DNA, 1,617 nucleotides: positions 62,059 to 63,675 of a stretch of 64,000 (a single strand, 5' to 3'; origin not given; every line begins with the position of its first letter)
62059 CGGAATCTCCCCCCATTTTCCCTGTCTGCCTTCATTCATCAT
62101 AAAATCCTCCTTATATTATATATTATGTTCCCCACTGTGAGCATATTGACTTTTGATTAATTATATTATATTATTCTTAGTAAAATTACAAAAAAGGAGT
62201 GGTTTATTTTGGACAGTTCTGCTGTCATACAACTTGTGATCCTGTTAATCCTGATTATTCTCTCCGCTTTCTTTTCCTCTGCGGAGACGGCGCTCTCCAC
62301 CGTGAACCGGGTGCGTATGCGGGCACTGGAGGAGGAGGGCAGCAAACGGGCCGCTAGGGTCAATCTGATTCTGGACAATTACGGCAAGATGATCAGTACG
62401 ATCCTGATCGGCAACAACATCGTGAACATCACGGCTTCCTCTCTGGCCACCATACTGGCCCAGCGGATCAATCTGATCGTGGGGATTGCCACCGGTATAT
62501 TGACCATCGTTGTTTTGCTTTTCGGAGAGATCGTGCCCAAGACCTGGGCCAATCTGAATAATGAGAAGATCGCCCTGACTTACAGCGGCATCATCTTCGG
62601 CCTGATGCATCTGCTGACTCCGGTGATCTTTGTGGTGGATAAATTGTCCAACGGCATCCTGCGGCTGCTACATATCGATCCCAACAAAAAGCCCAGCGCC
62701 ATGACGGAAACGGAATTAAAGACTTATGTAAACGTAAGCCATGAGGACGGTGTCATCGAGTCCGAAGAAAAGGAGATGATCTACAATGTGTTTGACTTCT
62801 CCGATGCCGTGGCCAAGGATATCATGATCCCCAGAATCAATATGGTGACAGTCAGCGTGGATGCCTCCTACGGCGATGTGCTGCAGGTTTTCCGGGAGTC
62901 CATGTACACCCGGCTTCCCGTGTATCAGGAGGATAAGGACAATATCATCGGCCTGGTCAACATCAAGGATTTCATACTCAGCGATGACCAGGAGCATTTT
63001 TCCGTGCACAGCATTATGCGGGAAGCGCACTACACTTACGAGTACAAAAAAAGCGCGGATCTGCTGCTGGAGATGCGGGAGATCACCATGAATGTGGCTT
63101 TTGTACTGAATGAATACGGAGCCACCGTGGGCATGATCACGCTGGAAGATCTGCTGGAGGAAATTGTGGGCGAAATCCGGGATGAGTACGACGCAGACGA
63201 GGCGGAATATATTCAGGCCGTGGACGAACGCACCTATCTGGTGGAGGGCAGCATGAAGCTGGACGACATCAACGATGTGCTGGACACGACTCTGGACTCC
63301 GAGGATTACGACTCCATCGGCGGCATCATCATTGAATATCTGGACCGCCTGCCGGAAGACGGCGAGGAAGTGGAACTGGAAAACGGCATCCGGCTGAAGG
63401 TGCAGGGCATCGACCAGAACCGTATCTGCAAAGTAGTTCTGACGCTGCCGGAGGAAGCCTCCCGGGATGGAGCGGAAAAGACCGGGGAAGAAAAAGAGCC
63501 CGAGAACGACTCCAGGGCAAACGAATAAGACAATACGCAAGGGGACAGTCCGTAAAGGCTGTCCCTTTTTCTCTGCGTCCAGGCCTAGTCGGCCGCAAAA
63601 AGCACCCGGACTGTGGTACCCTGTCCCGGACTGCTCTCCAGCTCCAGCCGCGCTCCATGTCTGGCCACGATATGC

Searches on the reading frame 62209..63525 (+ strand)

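Call 25: search_protein_families(library=pfam, proteins=[window:62209-63525:+], max_evalue=0.001)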
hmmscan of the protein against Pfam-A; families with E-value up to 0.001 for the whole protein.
window:62209-63525:+ (439 aa): 3 families
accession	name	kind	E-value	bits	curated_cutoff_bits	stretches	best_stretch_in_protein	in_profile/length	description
PF01595.25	CNNM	-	8.1e-52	176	28.4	1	11-187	2-181/181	Cyclin M transmembrane N-terminal domain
PF03471.22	CorC_HlyC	-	4.9e-22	78.2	27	1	337-414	2-80/81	Transporter associated domain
PF00571.33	CBS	-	8.3e-15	55.3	24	1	202-256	1-52/57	CBS domain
